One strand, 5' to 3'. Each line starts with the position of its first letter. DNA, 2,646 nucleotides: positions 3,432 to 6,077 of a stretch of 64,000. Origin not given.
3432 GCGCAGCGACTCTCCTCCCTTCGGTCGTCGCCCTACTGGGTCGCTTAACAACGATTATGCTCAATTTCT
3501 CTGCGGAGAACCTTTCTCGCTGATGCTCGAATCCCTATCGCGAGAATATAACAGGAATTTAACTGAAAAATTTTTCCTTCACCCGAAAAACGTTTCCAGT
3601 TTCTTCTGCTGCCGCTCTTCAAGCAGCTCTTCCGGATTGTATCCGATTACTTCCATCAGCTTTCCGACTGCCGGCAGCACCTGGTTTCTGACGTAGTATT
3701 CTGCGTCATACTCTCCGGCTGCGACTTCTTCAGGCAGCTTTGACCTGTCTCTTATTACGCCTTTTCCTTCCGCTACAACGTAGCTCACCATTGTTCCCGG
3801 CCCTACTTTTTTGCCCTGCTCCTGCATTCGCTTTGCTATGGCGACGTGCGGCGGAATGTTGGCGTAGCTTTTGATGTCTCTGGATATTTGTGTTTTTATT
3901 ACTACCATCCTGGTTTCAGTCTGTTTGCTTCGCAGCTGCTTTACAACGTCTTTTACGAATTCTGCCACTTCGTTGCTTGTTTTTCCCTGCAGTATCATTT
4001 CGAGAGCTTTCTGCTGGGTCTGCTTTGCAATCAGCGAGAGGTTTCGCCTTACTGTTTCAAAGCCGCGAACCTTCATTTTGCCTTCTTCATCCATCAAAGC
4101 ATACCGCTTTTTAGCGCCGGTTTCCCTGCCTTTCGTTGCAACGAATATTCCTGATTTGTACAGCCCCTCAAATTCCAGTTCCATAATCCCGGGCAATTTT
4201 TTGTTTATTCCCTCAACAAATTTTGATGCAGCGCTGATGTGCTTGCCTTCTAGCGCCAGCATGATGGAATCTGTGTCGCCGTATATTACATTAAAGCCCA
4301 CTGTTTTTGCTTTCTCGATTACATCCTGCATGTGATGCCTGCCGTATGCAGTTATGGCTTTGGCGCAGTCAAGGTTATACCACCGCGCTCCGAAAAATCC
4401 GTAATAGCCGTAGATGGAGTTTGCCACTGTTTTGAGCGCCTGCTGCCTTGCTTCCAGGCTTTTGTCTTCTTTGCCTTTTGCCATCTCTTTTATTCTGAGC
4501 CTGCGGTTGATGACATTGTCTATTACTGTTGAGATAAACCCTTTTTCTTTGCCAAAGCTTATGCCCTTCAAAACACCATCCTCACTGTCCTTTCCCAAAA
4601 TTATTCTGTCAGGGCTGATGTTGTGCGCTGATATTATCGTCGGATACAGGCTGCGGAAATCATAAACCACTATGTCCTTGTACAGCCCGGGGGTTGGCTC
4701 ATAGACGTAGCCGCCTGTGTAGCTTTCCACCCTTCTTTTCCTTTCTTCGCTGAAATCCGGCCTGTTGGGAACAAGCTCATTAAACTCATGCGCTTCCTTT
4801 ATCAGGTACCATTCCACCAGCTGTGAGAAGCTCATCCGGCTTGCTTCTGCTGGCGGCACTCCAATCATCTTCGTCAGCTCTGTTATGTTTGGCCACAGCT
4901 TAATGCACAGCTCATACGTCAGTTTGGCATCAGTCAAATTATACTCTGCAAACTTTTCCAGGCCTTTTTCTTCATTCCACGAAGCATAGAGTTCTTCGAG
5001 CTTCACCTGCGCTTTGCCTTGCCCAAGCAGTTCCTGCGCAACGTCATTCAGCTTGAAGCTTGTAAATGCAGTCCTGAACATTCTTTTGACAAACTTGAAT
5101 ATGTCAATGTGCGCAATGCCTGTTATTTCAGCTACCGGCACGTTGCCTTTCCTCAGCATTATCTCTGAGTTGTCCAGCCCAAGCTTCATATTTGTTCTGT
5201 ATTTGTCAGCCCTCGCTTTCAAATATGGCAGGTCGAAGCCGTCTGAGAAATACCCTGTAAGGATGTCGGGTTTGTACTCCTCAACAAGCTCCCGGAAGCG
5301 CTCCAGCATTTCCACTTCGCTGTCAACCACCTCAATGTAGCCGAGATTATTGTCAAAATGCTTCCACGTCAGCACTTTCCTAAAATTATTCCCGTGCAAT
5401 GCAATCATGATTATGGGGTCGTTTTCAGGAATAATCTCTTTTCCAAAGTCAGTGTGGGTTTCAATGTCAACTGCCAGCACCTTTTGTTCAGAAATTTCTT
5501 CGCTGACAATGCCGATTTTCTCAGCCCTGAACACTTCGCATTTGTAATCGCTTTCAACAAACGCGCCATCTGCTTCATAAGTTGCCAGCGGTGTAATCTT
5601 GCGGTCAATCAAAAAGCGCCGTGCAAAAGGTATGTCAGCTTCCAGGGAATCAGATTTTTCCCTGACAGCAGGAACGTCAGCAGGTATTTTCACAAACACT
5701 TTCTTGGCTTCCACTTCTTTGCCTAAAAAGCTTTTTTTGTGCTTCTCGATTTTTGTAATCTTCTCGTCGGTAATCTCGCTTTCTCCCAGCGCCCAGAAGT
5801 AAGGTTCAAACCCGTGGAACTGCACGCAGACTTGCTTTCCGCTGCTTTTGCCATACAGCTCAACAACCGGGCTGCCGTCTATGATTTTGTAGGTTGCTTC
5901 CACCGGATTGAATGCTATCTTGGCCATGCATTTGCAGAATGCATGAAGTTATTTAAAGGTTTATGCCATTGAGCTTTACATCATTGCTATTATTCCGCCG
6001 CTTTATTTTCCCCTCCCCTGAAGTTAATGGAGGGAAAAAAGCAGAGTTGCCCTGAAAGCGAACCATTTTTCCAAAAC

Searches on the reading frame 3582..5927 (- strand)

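Call 87: search_protein_families(library=pfam, proteins=[window:3582-5927:-], max_evalue=0.00001)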
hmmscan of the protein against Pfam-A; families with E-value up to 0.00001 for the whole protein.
window:3582-5927:- (782 aa): 4 families
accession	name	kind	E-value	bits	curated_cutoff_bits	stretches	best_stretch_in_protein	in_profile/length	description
PF00136.26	DNA_pol_B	-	9.2e-64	216.3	23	1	368-760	12-452/453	DNA polymerase family B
PF03104.25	DNA_pol_B_exo1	-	2.1e-30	106.3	23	1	94-296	3-242/242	DNA polymerase family B, exonuclease domain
PF10108.15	DNA_pol_B_exo2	-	4.3e-09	36.8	24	1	201-343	34-172/213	Predicted 3'-5' exonuclease related to the exonuclease domain of PolB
PF13482.12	RNase_H_2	-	2.9e-07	31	22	1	166-343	11-163/165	RNase_H superfamily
